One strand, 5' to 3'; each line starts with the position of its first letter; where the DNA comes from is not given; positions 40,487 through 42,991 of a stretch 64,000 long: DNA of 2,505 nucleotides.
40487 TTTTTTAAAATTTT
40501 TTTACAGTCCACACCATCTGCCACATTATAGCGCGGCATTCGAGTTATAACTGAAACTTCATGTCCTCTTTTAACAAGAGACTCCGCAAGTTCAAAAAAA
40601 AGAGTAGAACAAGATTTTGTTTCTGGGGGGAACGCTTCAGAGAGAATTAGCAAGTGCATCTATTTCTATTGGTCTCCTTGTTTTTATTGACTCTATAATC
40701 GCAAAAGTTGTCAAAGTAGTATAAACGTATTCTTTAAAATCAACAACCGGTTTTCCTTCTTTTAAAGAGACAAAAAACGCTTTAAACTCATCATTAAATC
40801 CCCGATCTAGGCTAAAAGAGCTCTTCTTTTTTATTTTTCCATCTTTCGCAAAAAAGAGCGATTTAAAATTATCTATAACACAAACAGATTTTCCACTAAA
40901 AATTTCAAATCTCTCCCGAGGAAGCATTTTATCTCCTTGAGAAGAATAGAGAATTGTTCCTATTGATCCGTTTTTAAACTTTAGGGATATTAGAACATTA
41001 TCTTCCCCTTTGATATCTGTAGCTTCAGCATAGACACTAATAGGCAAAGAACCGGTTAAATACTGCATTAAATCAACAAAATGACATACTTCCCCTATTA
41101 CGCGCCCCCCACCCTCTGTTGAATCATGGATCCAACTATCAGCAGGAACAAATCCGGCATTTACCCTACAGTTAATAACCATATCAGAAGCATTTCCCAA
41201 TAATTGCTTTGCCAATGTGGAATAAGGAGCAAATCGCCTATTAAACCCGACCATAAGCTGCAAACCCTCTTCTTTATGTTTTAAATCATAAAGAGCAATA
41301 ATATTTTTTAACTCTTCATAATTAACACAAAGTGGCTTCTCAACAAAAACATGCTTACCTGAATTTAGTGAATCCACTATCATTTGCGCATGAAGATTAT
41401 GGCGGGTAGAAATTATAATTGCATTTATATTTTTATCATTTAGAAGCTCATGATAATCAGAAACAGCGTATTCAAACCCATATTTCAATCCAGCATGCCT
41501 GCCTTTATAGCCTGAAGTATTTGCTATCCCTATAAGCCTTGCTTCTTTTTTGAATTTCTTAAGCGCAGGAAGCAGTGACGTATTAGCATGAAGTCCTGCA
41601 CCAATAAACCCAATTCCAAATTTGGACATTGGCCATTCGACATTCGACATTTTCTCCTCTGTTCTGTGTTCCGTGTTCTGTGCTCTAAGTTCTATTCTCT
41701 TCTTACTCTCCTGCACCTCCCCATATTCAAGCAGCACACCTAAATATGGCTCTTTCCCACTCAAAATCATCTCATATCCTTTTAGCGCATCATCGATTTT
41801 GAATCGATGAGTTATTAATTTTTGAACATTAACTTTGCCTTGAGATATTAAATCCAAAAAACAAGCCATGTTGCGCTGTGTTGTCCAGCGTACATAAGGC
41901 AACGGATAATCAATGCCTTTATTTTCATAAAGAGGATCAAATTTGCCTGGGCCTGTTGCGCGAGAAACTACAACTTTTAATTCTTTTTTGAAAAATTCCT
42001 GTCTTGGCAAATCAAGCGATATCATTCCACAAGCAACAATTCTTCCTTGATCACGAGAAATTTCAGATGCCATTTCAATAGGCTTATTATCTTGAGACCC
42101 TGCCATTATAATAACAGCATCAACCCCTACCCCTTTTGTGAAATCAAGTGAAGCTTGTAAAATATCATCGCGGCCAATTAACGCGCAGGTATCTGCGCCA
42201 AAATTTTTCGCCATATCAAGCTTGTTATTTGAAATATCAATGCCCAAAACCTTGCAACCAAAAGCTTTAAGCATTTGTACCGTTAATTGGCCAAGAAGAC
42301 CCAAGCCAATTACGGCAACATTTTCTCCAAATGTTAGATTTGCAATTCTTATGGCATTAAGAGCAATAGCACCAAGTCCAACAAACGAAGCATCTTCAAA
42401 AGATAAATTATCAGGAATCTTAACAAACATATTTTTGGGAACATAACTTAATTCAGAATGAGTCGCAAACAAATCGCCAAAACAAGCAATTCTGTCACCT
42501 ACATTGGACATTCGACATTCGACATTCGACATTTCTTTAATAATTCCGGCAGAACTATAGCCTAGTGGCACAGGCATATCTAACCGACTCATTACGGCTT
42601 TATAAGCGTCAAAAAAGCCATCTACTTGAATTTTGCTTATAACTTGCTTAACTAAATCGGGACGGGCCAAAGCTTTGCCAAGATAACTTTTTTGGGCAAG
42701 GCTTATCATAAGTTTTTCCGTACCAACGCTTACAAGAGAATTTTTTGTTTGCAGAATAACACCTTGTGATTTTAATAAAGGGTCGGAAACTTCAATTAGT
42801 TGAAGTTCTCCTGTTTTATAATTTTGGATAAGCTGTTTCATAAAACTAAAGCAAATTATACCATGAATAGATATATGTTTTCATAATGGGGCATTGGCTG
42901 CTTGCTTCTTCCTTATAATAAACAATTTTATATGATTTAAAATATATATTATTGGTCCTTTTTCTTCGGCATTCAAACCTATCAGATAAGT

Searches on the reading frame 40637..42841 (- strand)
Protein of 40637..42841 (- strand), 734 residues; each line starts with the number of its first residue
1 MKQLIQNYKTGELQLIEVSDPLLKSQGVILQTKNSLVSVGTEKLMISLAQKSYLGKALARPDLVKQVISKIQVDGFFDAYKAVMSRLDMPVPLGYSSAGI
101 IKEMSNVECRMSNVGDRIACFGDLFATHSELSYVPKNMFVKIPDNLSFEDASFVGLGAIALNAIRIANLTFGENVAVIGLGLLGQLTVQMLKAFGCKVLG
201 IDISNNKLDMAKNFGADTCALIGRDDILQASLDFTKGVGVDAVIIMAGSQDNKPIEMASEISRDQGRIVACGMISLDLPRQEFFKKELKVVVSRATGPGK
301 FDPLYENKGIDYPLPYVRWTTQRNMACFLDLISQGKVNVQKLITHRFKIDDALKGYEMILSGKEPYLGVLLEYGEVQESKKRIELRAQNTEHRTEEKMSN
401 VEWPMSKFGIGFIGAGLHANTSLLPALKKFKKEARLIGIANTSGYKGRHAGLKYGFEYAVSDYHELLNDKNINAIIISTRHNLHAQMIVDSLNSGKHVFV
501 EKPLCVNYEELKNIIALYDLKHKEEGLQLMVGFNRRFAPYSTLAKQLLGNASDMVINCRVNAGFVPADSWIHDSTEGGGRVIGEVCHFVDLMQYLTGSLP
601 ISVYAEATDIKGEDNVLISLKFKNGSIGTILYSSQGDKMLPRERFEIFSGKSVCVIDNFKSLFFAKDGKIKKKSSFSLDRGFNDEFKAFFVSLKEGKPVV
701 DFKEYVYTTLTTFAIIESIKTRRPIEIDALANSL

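Call 6: search_protein_families(library=pfam, proteins=[window:40637-42841:-], max_evalue=0.01)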
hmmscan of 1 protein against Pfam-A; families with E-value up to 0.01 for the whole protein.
window:40637-42841:- (734 aa): 7 families
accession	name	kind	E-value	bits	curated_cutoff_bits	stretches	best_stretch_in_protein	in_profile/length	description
PF01408.29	GFO_IDH_MocA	-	9.4e-23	81.6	24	1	408-522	1-113/120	Oxidoreductase family, NAD-binding Rossmann fold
PF00107.32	ADH_zinc_N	-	5.1e-19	68.9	31.8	1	183-302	2-121/129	Zinc-binding dehydrogenase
PF22725.1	GFO_IDH_MocA_C3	-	3.4e-11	43.7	27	1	557-648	20-117/124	GFO/IDH/MocA C-terminal domain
PF02894.22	GFO_IDH_MocA_C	-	6.4e-08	33.1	22.9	1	561-726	18-217/218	Oxidoreductase family, C-terminal alpha/beta domain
PF02826.25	2-Hacid_dh_C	-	1.6e-05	24.8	25.1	1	171-218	35-85/178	D-isomer specific 2-hydroxyacid dehydrogenase, NAD binding domain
PF03721.20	UDPG_MGDP_dh_N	-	8.4e-05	22.6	27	1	174-212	2-40/187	UDP-glucose/GDP-mannose dehydrogenase family, NAD binding domain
PF02254.24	TrkA_N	-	0.0097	16.7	23.8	0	175-227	1-53/116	TrkA-N domain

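Call 7: search_protein_families(library=ncbifam, proteins=[window:40637-42841:-], max_evalue=0.01)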
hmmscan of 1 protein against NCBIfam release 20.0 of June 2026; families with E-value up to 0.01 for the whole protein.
window:40637-42841:- (734 aa): 34 families (the best 25 are shown)
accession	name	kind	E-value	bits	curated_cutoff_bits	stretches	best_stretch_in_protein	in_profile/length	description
TIGR04380.1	myo_inos_iolG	equivalog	4.8e-30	104.6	355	1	408-725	2-329/330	inositol 2-dehydrogenase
TIGR03989.1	Rxyl_3153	subfamily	2.9e-24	86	440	1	105-364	118-363/370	NDMA-dependent alcohol dehydrogenase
NF040723.1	UDP-GlcNAcDh_Arch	equivalog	7.1e-20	71.7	450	1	426-700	18-282/302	UDP-N-acetylglucosamine 3-dehydrogenase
NF052479.1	LevoglcsnDh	equivalog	3.5e-19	68.8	650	1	408-600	4-206/386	levoglucosan dehydrogenase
TIGR00692.1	tdh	equivalog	1.4e-17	63.8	458.35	2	128-274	119-263/340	L-threonine 3-dehydrogenase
NF006940.0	PRK09422.1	equivalog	1.2e-16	60.7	344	1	132-274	121-262/338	alcohol dehydrogenase AdhP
NF003808.0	PRK05396.1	equivalog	1.7e-14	53.4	380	1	128-363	121-332/341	L-threonine 3-dehydrogenase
TIGR03451.1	mycoS_dep_FDH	equivalog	5.8e-14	51.7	512.9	1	136-362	139-349/358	S-(hydroxymethyl)mycothiol dehydrogenase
NF007642.0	PRK10309.1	equivalog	8.9e-14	51.4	550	1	128-291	117-284/347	galactitol-1-phosphate 5-dehydrogenase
NF007489.0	PRK10083.1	equivalog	1.8e-12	46.9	376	1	127-295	116-284/339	Zn-dependent oxidoreductase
NF041097.1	keto_inos_dh_IolM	equivalog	4.1e-12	45.5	450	1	167-275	202-314/389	scyllo-inosose 3-dehydrogenase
TIGR02824.1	quinone_pig3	subfamily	8.3e-12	44.7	296.8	1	93-274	61-240/325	putative NAD(P)H quinone oxidoreductase, PIG3 family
NF052679.1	InsChiInosDhIolG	equivalog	2.8e-10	39.8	540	1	460-544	54-137/343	bifunctional inositol 2-dehydrogenase/D-chiro-inositol 1-dehydrogenase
TIGR02818.1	adh_III_F_hyde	equivalog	4.4e-10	39.2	543.95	1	104-220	117-235/368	S-(hydroxymethyl)glutathione dehydrogenase/class III alcohol dehydrogenase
NF008024.0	PRK10754.1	subfamily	5.7e-10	38.7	348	1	83-248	51-218/327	NADPH:quinone reductase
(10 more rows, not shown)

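Call 8: find_homologous_proteins(query=window:40640-42841:-)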
Query window:40640-42841:- (734 aa): 8000 proteins with E <= 0.001 among 8000 candidates; the best 120 are listed.
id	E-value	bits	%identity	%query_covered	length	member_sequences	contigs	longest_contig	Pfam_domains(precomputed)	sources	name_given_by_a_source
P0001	0.0e+0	1205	73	99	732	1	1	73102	PF01408.29,PF22725.2,PF00107.33,PF02826.26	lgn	-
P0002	0.0e+0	1134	69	99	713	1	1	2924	PF01408.29,PF22725.2,PF00107.33,PF02894.23,PF02826.26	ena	-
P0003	0.0e+0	1129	69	99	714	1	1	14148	PF01408.29,PF22725.2,PF00107.33,PF02894.23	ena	-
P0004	0.0e+0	1127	69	99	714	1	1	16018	PF01408.29,PF22725.2,PF00107.33,PF02894.23,PF08240.18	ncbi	ncbi:MAG: bi-domain-containing oxidoreductase [Thermosphaera sp.]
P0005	0.0e+0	1125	68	100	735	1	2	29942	PF01408.29,PF22725.2,PF00107.33,PF02826.26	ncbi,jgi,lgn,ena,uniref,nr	ncbi:oxidoreductase [Candidatus Saganbacteria bacterium CG08_land_8_20_14_0_20_45_16]|uniref:Oxidore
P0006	0.0e+0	1121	69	100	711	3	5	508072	PF01408.29,PF22725.2,PF00107.33,PF02826.26,PF03721.21,PF08240.18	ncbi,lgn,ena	-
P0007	0.0e+0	1118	69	99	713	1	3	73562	PF01408.29,PF22725.2,PF00107.33,PF02894.23,PF02826.26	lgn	-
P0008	0.0e+0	1112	69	97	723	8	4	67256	PF01408.29,PF22725.2,PF00107.33,PF02894.23,PF02826.26,PF08240.18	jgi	-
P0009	0.0e+0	1110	68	100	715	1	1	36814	PF01408.29,PF22725.2,PF00107.33,PF08240.18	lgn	-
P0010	0.0e+0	1107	66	100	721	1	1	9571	PF01408.29,PF22725.2,PF00107.33,PF02894.23,PF08240.18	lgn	-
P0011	0.0e+0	1104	67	99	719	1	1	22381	PF01408.29,PF22725.2,PF00107.33,PF02894.23,PF08240.18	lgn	-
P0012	0.0e+0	1099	66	99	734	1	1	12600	PF01408.29,PF22725.2,PF00107.33,PF02894.23,PF02826.26,PF08240.18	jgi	jgi:predicted dehydrogenase/threonine dehydrogenase-like Zn-dependent dehydrogenase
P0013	0.0e+0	1097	68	99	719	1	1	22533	PF01408.29,PF22725.2,PF00107.33,PF02826.26,PF08240.18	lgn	-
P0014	0.0e+0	1096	66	100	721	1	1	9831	PF01408.29,PF22725.2,PF00107.33,PF02826.26,PF03721.21,PF03447.23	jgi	jgi:predicted dehydrogenase/threonine dehydrogenase-like Zn-dependent dehydrogenase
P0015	0.0e+0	1090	66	99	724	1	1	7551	PF01408.29,PF22725.2,PF00107.33,PF02894.23,PF02826.26,PF08240.18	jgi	-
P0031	5.7e-271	919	100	56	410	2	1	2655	PF01408.29,PF22725.2,PF02894.23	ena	-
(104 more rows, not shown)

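Call 10: find_encoding_contigs(protein=P0031, flank=5000)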
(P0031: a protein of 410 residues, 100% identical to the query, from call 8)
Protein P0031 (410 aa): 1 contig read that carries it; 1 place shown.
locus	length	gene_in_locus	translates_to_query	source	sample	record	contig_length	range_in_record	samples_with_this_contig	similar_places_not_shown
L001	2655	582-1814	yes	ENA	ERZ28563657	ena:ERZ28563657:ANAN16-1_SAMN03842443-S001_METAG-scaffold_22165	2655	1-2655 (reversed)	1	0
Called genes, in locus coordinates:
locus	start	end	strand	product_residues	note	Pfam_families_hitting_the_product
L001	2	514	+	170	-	?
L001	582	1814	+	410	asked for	PF01408:GFO_IDH_MocA, PF22725:GFO_IDH_MocA_C3, PF02894:GFO_IDH_MocA_C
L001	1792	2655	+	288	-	?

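Call 11: find_encoding_contigs(protein=window:40640-42841:-, flank=3000)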
Protein window:40640-42841:- (734 aa): 10 contigs read that carry it; 4 places shown.
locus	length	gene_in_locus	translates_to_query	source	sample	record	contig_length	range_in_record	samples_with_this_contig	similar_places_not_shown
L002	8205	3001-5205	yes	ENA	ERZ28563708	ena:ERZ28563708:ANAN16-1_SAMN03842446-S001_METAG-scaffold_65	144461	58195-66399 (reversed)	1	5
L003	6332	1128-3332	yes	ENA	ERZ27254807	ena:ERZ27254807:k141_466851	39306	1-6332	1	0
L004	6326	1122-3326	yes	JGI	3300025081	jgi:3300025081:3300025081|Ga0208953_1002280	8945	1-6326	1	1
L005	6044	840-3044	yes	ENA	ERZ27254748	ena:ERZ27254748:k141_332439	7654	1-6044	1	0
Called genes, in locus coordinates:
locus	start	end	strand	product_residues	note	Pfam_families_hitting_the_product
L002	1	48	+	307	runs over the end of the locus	PF01522:Polysacc_deac_1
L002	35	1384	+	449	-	-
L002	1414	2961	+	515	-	PF01943:Polysacc_synt, PF13440:Polysacc_synt_3, PF01554:MatE (weak)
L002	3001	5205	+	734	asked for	PF02826:2-Hacid_dh_C (faint), PF00107:ADH_zinc_N, PF01408:GFO_IDH_MocA, PF22725:GFO_IDH_MocA_C3, PF02894:GFO_IDH_MocA_C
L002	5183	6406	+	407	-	PF13439:Glyco_transf_4, PF13579:Glyco_trans_4_4, PF00534:Glycos_transf_1, PF13692:Glyco_trans_1_4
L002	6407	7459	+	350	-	PF05368:NmrA (weak), PF01073:3Beta_HSD, PF01370:Epimerase, PF02719:Polysacc_synt_2, PF04321:RmlD_sub_bind, PF08659:KR (faint), PF16363:GDP_Man_Dehyd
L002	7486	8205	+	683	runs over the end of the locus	PF02563:Poly_export, PF22461:SLBB_2 (weak), PF10531:SLBB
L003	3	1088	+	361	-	?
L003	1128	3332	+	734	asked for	PF02826:2-Hacid_dh_C (faint), PF00107:ADH_zinc_N, PF01408:GFO_IDH_MocA, PF22725:GFO_IDH_MocA_C3, PF02894:GFO_IDH_MocA_C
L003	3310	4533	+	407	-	PF13439:Glyco_transf_4, PF13579:Glyco_trans_4_4, PF00534:Glycos_transf_1, PF13692:Glyco_trans_1_4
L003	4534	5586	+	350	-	PF05368:NmrA (weak), PF01073:3Beta_HSD, PF01370:Epimerase, PF02719:Polysacc_synt_2, PF04321:RmlD_sub_bind, PF08659:KR (faint), PF16363:GDP_Man_Dehyd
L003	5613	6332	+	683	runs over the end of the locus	PF02563:Poly_export, PF22461:SLBB_2 (weak), PF10531:SLBB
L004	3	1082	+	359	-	PF01943:Polysacc_synt (weak), PF13440:Polysacc_synt_3 (weak), PF01554:MatE (weak)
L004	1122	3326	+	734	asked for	PF02826:2-Hacid_dh_C (faint), PF00107:ADH_zinc_N, PF01408:GFO_IDH_MocA, PF22725:GFO_IDH_MocA_C3, PF02894:GFO_IDH_MocA_C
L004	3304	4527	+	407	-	PF13439:Glyco_transf_4, PF13579:Glyco_trans_4_4, PF00534:Glycos_transf_1, PF13692:Glyco_trans_1_4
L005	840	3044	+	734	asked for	PF02826:2-Hacid_dh_C (faint), PF00107:ADH_zinc_N, PF01408:GFO_IDH_MocA, PF22725:GFO_IDH_MocA_C3, PF02894:GFO_IDH_MocA_C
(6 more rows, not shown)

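Call 12: find_encoding_contigs(protein=P0001, flank=10000)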
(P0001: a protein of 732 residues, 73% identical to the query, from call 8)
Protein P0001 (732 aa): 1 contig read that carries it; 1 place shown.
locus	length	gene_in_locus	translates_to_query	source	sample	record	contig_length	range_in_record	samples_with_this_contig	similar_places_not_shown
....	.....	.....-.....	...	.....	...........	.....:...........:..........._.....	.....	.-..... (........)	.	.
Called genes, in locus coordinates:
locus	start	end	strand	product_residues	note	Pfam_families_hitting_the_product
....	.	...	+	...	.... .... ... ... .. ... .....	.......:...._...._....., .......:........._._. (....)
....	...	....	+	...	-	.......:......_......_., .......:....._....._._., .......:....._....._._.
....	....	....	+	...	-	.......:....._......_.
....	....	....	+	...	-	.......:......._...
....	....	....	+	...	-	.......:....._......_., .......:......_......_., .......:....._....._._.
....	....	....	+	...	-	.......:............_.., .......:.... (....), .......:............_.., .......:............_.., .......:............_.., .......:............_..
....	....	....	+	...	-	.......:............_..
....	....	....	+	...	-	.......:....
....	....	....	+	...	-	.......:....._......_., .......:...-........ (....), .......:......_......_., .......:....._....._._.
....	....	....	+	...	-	-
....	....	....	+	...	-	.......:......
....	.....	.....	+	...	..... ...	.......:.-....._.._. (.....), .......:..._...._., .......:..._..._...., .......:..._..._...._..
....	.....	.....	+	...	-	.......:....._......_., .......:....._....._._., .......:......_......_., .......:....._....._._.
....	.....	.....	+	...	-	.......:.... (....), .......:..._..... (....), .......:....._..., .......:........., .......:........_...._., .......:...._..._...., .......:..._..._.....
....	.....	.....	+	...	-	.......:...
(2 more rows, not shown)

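Call 19: find_related_loci(query=A1, collection=genome_contigs, flank=10000)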
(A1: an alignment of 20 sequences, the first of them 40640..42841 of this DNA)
Query A1 (734 aa) in genome_contigs; peptide patterns used: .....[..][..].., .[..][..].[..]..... (x = any residue, [..] = any of these).
600 stretches matched a pattern (row limit reached: there are more); 462 encode a relative of the query (tblastn E <= 1e-3); the best 80 are kept; 80 distinct loci.
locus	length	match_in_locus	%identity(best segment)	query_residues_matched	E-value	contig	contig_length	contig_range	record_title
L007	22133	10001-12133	69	1-734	0e+0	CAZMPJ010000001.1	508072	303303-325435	MAG TPA_asm: uncultured bacterium isolate SRP200020_co3_325 genome assembly, contig: NODE_1_length_508072_cov_7.223044,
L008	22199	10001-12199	70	1-729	0e+0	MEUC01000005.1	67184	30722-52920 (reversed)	MAG: candidate division WOR-1 bacterium RIFOXYB2_FULL_42_35 rifoxyb2_full_scaffold_145, whole genome shotgun sequence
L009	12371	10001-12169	64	1-731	0e+0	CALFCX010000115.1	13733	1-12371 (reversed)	MAG TPA_asm: uncultured bacterium isolate SRR3330206_bin.81_CONCOCT_v1.1_MAG genome assembly, contig: ERZ724085.3472, wh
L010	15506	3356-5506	51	1-730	0e+0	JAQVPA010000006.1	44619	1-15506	MAG: Candidatus Margulisiibacteriota bacterium isolate STF1_193 NODE_1605_length_44619_cov_3.312011_Sandtown_F1, whole g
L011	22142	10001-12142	50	1-727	0e+0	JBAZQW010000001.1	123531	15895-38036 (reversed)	MAG: Desulfotomaculaceae bacterium isolate SO_2017_SWC_8 scaffold_174_c1_LP-4_2017, whole genome shotgun sequence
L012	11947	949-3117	48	1-728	0e+0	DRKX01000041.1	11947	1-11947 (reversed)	MAG TPA_asm: Nitrospirae bacterium isolate HyVt-450 HyVt-450_k145_158985, whole genome shotgun sequence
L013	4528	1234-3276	48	1-694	0e+0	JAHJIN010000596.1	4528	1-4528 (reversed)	MAG: Chloroflexota bacterium isolate Modern_marine_rock_biofilm.mb.101 Modern_marine_roc.mb.101_k141_858907, whole genom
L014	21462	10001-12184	46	1-728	0e+0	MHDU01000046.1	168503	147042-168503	MAG: Nitrospirae bacterium GWB2_47_37 gwb2_scaffold_40, whole genome shotgun sequence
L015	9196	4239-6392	48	1-728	0e+0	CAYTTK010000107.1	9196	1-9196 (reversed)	MAG TPA_asm: uncultured Pirellulales bacterium isolate SRP068000_co1_555 genome assembly, contig: NODE_14845_length_9196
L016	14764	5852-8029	45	1-733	0e+0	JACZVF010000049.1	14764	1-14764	MAG: Chloroflexota bacterium isolate B17T3L14 B17T3L14_NODE2704, whole genome shotgun sequence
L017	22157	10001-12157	46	1-728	0e+0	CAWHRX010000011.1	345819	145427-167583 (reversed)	MAG: uncultured Acidobacteriota bacterium isolate MFD05580.bin.1.127 genome assembly, contig: contig_9943, whole genome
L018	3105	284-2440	46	1-728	0e+0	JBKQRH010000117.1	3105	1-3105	MAG: Terracidiphilus sp. isolate MGr2D2E2F__bin_56 MGr2D2E2F_000000122133, whole genome shotgun sequence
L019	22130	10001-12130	46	1-724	0e+0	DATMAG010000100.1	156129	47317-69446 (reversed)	MAG TPA_asm: Blastocatellia bacterium isolate SMAG_U13319 k141_346677, whole genome shotgun sequence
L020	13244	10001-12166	46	1-730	0e+0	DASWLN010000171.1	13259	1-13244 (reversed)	MAG TPA_asm: Candidatus Zixiibacteriota bacterium isolate SMAG_U2949 k141_1118659, whole genome shotgun sequence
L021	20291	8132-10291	45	1-729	0e+0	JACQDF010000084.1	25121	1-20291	MAG: Acidobacteria bacterium isolate NC_groundwater_987_Pr1_S-0.65um_63_17 Montesol18_Sp65_coassembly_scaffold_214102, w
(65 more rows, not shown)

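Call 21: find_related_loci(query=window:40640-42841:-, collection=metagenome_contigs, flank=10000)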
Query window:40640-42841:- (734 aa) in metagenome_contigs; peptide patterns used: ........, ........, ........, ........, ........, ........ (x = any residue, [..] = any of these).
124 stretches matched a pattern; 43 encode a relative of the query (tblastn E <= 1e-3); 43 distinct loci.
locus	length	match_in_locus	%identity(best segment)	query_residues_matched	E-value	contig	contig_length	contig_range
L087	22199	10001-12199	70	1-729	0e+0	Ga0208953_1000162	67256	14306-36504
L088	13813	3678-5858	68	1-733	0e+0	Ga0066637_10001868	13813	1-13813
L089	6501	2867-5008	67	1-727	0e+0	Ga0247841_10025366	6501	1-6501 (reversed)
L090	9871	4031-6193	66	1-727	0e+0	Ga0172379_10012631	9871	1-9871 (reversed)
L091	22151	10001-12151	64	1-729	0e+0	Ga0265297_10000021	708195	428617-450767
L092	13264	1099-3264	62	1-731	0e+0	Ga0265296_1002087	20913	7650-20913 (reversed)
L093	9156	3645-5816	54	1-728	0e+0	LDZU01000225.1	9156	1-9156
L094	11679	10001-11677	65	1-566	0e+0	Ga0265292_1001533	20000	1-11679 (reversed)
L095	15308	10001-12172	54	1-728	0e+0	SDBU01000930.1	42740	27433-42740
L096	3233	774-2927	50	1-727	0e+0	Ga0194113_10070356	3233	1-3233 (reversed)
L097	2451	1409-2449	89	1-341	0e+0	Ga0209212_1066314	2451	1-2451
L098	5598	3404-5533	45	1-728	0e+0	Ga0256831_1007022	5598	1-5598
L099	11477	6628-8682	44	1-698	0e+0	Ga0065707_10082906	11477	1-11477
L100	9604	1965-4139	44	1-727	0e+0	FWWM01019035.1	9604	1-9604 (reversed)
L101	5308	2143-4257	45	1-721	0e+0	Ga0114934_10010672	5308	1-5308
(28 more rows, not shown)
